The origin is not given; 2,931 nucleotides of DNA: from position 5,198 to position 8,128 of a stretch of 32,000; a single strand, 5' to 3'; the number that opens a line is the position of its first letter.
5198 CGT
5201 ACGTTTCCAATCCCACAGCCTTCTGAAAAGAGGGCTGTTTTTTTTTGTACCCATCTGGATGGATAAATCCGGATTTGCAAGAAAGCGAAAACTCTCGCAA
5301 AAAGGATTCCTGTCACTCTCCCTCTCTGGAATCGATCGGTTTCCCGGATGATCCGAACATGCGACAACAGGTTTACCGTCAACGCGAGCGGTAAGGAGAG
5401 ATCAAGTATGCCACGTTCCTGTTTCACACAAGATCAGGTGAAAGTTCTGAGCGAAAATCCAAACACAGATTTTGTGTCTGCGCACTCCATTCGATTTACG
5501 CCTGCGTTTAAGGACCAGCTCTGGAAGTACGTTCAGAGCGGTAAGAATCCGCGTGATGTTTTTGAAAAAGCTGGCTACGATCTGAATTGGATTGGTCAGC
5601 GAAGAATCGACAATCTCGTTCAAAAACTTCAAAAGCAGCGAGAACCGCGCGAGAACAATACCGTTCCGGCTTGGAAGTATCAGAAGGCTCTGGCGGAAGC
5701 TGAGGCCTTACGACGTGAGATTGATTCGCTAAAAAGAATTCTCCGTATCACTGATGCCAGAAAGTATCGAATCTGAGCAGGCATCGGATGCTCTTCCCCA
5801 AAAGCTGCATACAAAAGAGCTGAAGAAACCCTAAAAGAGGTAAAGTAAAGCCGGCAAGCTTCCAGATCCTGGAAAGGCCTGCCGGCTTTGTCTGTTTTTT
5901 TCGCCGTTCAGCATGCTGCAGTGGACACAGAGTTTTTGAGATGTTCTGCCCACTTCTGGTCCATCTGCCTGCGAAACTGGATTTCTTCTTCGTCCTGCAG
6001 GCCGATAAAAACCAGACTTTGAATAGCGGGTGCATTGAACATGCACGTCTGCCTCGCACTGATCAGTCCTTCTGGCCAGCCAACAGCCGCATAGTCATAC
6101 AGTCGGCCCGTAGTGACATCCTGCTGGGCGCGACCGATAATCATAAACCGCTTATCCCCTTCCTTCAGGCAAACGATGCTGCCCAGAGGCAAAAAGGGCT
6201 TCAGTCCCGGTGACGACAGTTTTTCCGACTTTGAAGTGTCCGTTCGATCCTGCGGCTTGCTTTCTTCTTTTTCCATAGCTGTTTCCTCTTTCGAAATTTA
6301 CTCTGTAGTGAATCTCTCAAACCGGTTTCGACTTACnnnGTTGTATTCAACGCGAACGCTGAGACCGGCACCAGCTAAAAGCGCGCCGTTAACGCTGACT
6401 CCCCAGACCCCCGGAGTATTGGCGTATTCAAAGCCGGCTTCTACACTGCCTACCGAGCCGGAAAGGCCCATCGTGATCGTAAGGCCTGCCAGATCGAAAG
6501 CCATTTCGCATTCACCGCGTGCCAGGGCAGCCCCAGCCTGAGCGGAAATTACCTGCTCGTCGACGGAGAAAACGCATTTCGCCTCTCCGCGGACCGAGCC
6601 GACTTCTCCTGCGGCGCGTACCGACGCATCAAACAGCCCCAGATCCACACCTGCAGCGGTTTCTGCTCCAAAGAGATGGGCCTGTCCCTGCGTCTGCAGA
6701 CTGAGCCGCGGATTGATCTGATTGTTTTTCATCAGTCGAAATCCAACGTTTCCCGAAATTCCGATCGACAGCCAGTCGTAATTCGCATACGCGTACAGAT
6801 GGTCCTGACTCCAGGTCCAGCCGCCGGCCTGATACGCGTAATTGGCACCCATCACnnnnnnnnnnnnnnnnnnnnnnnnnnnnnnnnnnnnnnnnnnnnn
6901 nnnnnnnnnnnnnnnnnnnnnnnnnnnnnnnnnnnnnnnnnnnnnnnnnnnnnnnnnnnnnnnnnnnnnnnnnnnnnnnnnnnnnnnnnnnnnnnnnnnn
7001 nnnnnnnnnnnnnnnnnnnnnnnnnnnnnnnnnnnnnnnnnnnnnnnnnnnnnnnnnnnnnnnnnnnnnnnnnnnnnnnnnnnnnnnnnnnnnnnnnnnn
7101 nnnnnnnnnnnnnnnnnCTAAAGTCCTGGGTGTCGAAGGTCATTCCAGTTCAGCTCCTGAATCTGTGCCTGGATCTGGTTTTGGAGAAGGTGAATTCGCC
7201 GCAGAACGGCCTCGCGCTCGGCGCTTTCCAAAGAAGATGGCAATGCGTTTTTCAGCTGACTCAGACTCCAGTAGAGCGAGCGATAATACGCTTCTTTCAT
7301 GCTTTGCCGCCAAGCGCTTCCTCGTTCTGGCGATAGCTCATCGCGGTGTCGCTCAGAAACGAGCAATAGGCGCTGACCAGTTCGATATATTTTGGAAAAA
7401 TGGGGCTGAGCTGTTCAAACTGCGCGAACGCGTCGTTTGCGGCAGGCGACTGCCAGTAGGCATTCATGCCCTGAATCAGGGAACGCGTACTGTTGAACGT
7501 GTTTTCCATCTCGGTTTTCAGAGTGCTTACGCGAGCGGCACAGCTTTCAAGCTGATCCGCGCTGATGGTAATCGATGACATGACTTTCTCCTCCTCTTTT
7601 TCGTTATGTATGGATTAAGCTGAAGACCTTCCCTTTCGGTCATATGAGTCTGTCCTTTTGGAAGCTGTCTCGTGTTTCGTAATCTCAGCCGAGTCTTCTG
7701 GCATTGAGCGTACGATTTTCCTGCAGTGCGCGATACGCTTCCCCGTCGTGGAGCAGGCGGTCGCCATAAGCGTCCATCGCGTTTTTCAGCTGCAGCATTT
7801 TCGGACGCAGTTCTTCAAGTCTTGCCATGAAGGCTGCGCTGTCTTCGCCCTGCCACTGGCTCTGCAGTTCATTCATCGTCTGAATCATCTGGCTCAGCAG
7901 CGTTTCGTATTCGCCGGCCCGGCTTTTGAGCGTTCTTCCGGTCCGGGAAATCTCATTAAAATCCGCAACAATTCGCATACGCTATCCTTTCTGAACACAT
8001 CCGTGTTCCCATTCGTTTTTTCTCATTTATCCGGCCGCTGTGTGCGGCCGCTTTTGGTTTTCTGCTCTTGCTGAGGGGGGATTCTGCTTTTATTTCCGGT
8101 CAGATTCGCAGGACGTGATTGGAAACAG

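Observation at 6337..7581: Lap-like small helical pair plus a 268-aa Gly/Ala-rich beta protein: candidate new T7SS effector with no obvious immunity gene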

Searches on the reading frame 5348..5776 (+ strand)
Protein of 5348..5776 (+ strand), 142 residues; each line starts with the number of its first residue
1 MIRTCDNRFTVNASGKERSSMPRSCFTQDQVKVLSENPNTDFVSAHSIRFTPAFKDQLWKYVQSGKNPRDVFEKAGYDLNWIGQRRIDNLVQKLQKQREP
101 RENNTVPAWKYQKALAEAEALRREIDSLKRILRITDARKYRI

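Call 5: search_protein_families(library=pfam, proteins=[window:5348-5776:+], max_evalue=1)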
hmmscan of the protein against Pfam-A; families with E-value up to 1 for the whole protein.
window:5348-5776:+ (142 aa): 3 families
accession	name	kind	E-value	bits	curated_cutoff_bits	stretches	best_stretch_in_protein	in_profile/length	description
PF20310.4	HTH_Tnp_2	-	1.2e-07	32.1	23.8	1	24-94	4-74/131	Transposon related HTH domain protein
PF06005.17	ZapB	-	0.12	13.3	31.5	0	110-130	12-32/71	Cell division protein ZapB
PF09693.15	Phage_XkdX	-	0.15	12.6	23.5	0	74-93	5-24/40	Phage uncharacterised protein (Phage_XkdX)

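Call 6: search_protein_families(library=ncbifam, proteins=[window:5348-5776:+], max_evalue=1)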
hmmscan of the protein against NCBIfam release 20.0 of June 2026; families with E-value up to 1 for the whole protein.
window:5348-5776:+ (142 aa): 0 families

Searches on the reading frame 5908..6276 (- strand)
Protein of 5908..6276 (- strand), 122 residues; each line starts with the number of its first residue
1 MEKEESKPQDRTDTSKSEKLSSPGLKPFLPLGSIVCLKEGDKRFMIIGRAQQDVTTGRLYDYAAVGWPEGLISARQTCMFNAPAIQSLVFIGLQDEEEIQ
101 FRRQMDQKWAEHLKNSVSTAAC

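Call 5: search_protein_families(library=pfam, proteins=[window:5908-6276:-], max_evalue=1)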
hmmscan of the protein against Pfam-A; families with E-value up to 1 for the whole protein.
window:5908-6276:- (122 aa): 1 family
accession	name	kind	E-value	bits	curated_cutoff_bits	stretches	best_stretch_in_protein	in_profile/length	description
PF13780.11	DUF4176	-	1.3e-24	86.5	25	1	28-101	1-74/74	Domain of unknown function (DUF4176)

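Call 6: search_protein_families(library=ncbifam, proteins=[window:5908-6276:-], max_evalue=1)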
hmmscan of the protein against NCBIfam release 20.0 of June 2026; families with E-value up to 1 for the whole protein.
window:5908-6276:- (122 aa): 3 families
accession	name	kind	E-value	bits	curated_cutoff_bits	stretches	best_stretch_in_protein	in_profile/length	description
TIGR03695.1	menH_SHCHC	equivalog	0.023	14.2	208.55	1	91-116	106-131/252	2-succinyl-6-hydroxy-2,4-cyclohexadiene-1-carboxylate synthase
NF008340.0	PRK11126.1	equivalog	0.055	12.7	261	1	91-115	114-138/255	2-succinyl-6-hydroxy-2,4-cyclohexadiene-1-carboxylate synthase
NF050180.1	SDE5640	equivalog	0.18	12.3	100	1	93-116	42-65/71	SEC-dependent effector SDE5640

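Call 90: search_solved_structures(query=window:5908-6276:-, max_evalue=1)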
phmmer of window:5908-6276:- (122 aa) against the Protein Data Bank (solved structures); distinct sequences matched with E-value up to 1: 1.
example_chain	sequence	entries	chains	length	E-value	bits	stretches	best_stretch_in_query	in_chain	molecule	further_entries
9dcs_A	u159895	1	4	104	3.7e-06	30.2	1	27-102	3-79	DUF4176 domain-containing protein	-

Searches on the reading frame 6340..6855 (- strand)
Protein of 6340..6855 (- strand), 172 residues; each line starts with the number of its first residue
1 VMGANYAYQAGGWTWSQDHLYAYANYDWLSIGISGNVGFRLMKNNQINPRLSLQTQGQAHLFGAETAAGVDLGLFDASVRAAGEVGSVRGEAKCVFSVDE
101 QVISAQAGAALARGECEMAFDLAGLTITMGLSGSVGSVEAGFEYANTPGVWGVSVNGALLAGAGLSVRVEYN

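Call 81: find_homologous_proteins(query=A4, max_evalue=0.00001)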
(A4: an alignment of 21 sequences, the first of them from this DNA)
Query A4 (21 sequences) (172 aa, profile of the alignment): 14 proteins with E <= 0.00001 among 8000 candidates.
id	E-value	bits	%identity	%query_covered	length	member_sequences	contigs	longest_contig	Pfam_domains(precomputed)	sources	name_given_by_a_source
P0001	1.5e-44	170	99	100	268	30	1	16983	-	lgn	-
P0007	7.4e-42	161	55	91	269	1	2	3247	-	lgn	-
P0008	1.3e-39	154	51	91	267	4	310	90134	-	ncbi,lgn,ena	-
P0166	2.5e-38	149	44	99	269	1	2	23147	-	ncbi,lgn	-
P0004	3.5e-38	149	55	97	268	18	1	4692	-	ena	-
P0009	4.6e-38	148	54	91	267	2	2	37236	-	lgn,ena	-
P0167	1.3e-35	141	54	81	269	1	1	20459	-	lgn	-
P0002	1.8e-35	140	67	100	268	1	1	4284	-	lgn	-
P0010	2.0e-35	140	50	97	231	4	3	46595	-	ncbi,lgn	-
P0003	1.0e-34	138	56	97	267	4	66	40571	-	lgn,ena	-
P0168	2.1e-34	137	56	81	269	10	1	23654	-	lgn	-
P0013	7.5e-33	132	38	98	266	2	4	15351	-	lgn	-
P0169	4.0e-32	129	50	98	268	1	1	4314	-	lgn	-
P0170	6.6e-23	99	27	90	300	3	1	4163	-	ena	-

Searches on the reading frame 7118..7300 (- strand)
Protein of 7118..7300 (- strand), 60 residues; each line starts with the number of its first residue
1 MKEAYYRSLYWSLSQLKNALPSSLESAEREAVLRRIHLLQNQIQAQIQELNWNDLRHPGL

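Call 5: search_protein_families(library=pfam, proteins=[window:7118-7300:-], max_evalue=1)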
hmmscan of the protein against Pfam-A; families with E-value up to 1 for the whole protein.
window:7118-7300:- (60 aa): 2 families
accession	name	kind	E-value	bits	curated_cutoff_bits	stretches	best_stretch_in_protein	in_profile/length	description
PF24777.1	DUF7700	-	0.014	15.6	25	1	8-50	71-111/115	Domain of unknown function (DUF7700)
PF08385.17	DHC_N1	-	0.06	12.4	28.3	1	5-55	508-557/562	Dynein heavy chain, N-terminal region 1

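Call 6: search_protein_families(library=ncbifam, proteins=[window:7118-7300:-], max_evalue=1)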
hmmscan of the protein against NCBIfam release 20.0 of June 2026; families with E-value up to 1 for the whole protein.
window:7118-7300:- (60 aa): 0 families

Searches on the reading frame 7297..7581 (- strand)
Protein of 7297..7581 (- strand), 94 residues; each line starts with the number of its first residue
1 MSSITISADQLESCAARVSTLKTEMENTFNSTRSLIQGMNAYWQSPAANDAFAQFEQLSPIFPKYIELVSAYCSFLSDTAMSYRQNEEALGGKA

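Call 5: search_protein_families(library=pfam, proteins=[window:7297-7581:-], max_evalue=1)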
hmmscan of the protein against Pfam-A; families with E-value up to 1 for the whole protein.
window:7297-7581:- (94 aa): 2 families
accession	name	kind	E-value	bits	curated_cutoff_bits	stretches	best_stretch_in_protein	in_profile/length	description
PF06013.18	WXG100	-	6.2e-08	33.3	27.3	1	4-88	2-86/86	Proteins of 100 residues with WXG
PF24687.1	OrgC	-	0.16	12.8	27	1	34-61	32-59/83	Type III Secretion system protein OrgC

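Call 6: search_protein_families(library=ncbifam, proteins=[window:7297-7581:-], max_evalue=1)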
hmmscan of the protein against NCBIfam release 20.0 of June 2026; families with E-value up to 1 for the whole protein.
window:7297-7581:- (94 aa): 3 families
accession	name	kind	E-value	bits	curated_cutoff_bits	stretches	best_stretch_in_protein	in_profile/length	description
NF035934.1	ESAT6_2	subfamily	1.3e-16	60.6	100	1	3-91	2-90/96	pore-forming ESAT-6 family protein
TIGR03930.1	WXG100_ESAT6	subfamily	5.1e-10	39.4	44.85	1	4-89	2-87/90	WXG100 family type VII secretion target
NF002699.1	PRK02492.1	equivalog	0.021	13.7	500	1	6-62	129-188/338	1,9-bis(guanidino)-5-aza-nonane synthase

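Call 91: search_solved_structures(query=window:7297-7581:-, max_evalue=1)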
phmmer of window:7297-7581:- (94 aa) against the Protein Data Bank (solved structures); distinct sequences matched with E-value up to 1: 6.
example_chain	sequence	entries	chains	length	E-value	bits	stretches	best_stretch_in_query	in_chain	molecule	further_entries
12fa_A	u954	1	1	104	0.00011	25.9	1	1-82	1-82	ESAT-6-like protein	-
2vs0_A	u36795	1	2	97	0.076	16.8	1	37-91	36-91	VIRULENCE FACTOR ESXA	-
2vrz_A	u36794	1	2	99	0.079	16.7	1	37-90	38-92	VIRULENCE FACTOR ESXA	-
4iyh_A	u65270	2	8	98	0.44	14.4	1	1-92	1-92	Secreted protein EsxB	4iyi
4j7j_A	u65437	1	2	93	0.46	14.3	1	1-88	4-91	secreted protein EsxB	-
4j7k_A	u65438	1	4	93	0.6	13.9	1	1-88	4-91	secreted protein EsxB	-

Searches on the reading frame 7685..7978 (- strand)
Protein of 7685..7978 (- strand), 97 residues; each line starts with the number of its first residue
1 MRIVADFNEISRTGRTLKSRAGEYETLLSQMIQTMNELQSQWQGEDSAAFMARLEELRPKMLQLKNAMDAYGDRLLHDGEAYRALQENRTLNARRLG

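Call 5: search_protein_families(library=pfam, proteins=[window:7685-7978:-], max_evalue=1)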
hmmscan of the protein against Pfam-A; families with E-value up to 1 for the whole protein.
window:7685-7978:- (97 aa): 8 families
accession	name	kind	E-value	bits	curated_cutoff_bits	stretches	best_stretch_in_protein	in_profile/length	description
PF06013.18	WXG100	-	7.2e-12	45.8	27.3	1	4-84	3-83/86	Proteins of 100 residues with WXG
PF25547.1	WXG100_2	-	0.005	17.3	27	1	14-76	35-99/150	WXG100 like domain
PF08581.15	Tup_N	-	0.02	15.6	28.7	1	5-41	11-47/77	Tup N-terminal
PF00823.25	PPE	-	0.025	15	26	1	19-57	32-71/165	PPE family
PF16454.10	PI3K_P85_iSH2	-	0.047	13.7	31.5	1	27-86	100-157/161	Phosphatidylinositol 3-kinase regulatory subunit P85 inter-SH2 domain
PF03938.19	OmpH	-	0.083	13.5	32.4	1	2-70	9-80/141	Outer membrane protein (OmpH-like)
PF07303.18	Occludin_ELL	-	0.15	13.3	31.2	1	4-71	35-99/101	Occludin homology domain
PF02684.21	LpxB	-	0.17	11.2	22.6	1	17-87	192-261/374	Lipid-A-disaccharide synthetase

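Call 6: search_protein_families(library=ncbifam, proteins=[window:7685-7978:-], max_evalue=1)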
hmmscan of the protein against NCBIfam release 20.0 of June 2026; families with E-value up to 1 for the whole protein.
window:7685-7978:- (97 aa): 3 families
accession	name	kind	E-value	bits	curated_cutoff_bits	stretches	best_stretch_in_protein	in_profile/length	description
TIGR03930.1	WXG100_ESAT6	subfamily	4e-13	49.4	44.85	1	3-85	2-84/90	WXG100 family type VII secretion target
NF035934.1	ESAT6_2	subfamily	1.1e-09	38.4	100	1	6-93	6-93/96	pore-forming ESAT-6 family protein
NF009432.1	PRK12791.1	equivalog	0.13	12.3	153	1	31-92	60-118/126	flagellar biosynthesis repressor FlbT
